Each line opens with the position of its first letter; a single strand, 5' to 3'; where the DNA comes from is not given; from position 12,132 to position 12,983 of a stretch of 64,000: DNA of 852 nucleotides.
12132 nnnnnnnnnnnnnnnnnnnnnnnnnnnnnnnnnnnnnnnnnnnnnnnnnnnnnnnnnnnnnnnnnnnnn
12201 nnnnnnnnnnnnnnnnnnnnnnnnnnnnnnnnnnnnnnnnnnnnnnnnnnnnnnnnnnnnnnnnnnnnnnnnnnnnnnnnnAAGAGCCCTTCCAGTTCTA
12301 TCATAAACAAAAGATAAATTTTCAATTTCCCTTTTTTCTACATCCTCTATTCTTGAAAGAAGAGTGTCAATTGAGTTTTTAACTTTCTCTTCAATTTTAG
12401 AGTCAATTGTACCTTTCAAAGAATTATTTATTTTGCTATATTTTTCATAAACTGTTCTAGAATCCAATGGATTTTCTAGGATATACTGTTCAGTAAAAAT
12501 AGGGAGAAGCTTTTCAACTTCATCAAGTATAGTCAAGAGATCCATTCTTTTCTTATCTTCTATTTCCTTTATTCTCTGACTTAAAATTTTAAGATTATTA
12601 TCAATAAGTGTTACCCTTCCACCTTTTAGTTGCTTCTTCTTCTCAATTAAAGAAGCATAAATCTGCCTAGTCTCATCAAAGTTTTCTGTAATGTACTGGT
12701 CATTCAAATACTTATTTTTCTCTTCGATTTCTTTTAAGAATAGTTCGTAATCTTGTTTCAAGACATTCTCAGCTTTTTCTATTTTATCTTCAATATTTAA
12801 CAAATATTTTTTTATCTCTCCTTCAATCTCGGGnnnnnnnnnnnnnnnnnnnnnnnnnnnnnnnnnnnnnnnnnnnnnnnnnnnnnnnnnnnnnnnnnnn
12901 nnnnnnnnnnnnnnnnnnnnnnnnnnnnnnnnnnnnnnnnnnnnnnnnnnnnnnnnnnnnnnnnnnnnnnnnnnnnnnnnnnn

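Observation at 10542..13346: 934-aa cytoplasmic protein built from ~12 tandem ~65-aa helical repeats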

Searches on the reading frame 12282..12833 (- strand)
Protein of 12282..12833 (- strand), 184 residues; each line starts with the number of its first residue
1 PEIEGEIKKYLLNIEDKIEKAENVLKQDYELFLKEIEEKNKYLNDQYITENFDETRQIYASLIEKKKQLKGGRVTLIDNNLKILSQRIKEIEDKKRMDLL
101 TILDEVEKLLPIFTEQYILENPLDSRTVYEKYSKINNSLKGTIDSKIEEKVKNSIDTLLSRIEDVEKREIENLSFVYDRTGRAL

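Call 52: predict_structure(alignment_id=A4)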
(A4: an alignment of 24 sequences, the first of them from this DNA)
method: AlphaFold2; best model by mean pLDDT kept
length: 184 residues; sequences in the alignment: 24
mean_pLDDT: 91.2   pTM: 0.71
mean pLDDT of the five models: 91.2, 89.1, 88.6, 87.6, 87.0
residues with pLDDT >= 90: 141; 70-90: 34; 50-70: 9; < 50: 0
segments of 3 or more residues with pLDDT < 50: none
pLDDT, mean of each block of 10 residues (from residue 1): 91 93 88 93 93 94 88 78 95 95 97 95 96 94 92 98 93 81 60
secondary structure, 60 per line:
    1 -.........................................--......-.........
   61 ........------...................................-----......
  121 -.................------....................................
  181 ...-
elements in order: H2-42 H45-50 H52-68 H75-109 H115-120 H122-138 H145-183

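Call 62: fold_search(model_id=the predicted structure, library=pdb)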
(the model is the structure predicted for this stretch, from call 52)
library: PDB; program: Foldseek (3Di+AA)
matches with E <= 10: 54; with E <= 0.001: 0
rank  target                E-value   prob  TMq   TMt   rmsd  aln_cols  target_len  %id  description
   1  4tql_A                4.9e-01  0.35  0.28  0.24  28.7       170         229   19  Computationally designed three helix bundle (released 2014-10-15)
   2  4tql_B                1.3e+00  0.20  0.28  0.23  28.1       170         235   19  Computationally designed three helix bundle (released 2014-10-15)
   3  4mu6                  2.7e+00  0.08  0.20  0.15  33.6       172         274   16  Crystal Structure of the N-terminal domain of Effector Protein LegC3 from Legionella pneumophila (released 2013-12-11)
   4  7rdr_A                3.1e+00  0.10  0.23  0.11  16.6       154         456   14  Circular tandem repeat protein with novel repeat topology and enhanced subunit contact surfaces (released 2021-09-01)
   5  6vdu_A                3.3e+00  0.06  0.20  0.25  16.9       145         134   12  Crystal Structure of Dehaloperoxidase B in Complex with cofactor Iron(III) Deuteroporphyrin IX and Substrate Trichloro (released 2020-12-30)
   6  2fji_2                3.5e+00  0.10  0.24  0.13  16.3       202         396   11  Crystal structure of the C-terminal domain of the exocyst subunit Sec6p (released 2006-05-16)
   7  5ecf_B                3.5e+00  0.08  0.22  0.26  14.7       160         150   11  Ligand binding domain 1 of Penicillium marneffei MP1 protein complexed with arachidonic acids (released 2016-10-19)
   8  5eqz                  3.7e+00  0.23  0.38  0.48  10.3       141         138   16  Crystal structure of a Rev protein from Borrelia burgdorferi at 1.80 A resolution (released 2015-12-09)
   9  2pfv                  3.9e+00  0.11  0.30  0.13   8.5       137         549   14  S. cerevisiae Exo70 with additional residues to 2.1 Angrstrom resolution (released 2007-05-22)
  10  7jg8_d                3.9e+00  0.04  0.16  0.09  20.0       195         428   17  Cryo-EM structure of bedaquiline-saturated Mycobacterium smegmatis ATP synthase rotational state 1 (backbone model) (released 2020-08-19)
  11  7zn7_D                4.1e+00  0.10  0.24  0.31  14.6       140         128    8  Cryo-EM structure of RCMV-E E27 bound to human DDB1 (deltaBPB) and rat STAT2 CCD (released 2022-11-09)
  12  9az4_G                4.1e+00  0.07  0.21  0.11  27.1       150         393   12  INF2 at the Barbed End of F-Actin (released 2024-05-29)
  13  6h2e_P                4.1e+00  0.06  0.21  0.16  27.6       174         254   13  Structure of the soluble AhlC of the tripartite alpha-pore forming toxin, AHL, from Aeromonas hydrophila. (released 2019-07-10)
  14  3nyj                  4.3e+00  0.11  0.32  0.32  12.4       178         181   11  Crystal Structure Analysis of APP E2 domain (released 2011-06-01)
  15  5ecf_A                4.8e+00  0.10  0.27  0.32  14.1       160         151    9  Ligand binding domain 1 of Penicillium marneffei MP1 protein complexed with arachidonic acids (released 2016-10-19)
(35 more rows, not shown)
